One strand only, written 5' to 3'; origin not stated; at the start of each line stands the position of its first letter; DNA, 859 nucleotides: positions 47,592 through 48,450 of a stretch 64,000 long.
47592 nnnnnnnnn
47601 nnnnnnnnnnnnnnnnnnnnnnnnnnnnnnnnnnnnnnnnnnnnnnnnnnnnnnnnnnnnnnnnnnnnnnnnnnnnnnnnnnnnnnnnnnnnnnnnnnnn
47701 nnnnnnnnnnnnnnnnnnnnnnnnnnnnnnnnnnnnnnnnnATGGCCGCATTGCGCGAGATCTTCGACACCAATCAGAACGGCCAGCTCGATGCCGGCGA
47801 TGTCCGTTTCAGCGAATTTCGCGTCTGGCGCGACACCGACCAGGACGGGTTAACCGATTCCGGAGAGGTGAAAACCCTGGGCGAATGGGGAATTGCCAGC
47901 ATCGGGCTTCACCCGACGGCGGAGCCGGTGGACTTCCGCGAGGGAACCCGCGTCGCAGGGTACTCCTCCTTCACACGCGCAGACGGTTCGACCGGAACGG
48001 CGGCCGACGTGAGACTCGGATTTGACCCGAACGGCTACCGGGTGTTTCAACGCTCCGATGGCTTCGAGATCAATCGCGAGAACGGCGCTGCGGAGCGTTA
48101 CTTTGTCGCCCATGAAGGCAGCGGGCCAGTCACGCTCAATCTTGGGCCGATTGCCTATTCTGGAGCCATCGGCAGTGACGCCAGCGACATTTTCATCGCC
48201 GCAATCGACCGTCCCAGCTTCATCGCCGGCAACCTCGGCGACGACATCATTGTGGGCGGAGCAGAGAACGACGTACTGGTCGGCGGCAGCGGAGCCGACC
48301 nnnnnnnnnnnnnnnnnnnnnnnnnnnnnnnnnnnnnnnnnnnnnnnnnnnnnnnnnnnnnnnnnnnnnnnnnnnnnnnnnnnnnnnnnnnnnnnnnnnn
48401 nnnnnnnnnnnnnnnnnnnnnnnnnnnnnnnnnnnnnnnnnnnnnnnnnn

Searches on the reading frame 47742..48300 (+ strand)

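Call 16: search_protein_families(library=pfam, proteins=[window:47742-48300:+], max_evalue=10)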
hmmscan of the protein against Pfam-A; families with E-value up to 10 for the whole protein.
window:47742-48300:+ (186 aa): 6 families
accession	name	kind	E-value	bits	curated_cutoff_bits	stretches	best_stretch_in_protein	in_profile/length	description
PF00353.25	HemolysinCabind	-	3.1e-05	24.3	23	1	162-186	10-34/36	RTX calcium-binding nonapeptide repeat (4 copies)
PF23657.1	DUF7151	-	0.015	15.7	27.2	1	9-23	27-41/46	Domain of unknown function (DUF7151)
PF13405.12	EF-hand_6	-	0.1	12.8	25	1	7-22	8-23/30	EF-hand domain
PF18884.5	TSP3_bac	-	0.16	12.3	25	1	31-44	1-14/22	Bacterial TSP3 repeat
PF00036.39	EF-hand_1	-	0.79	9.9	25.4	1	7-20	8-21/29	EF hand domain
PF17210.9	SdrD_B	-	1.2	9.8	29.7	1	27-43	6-22/112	SdrD B-like domain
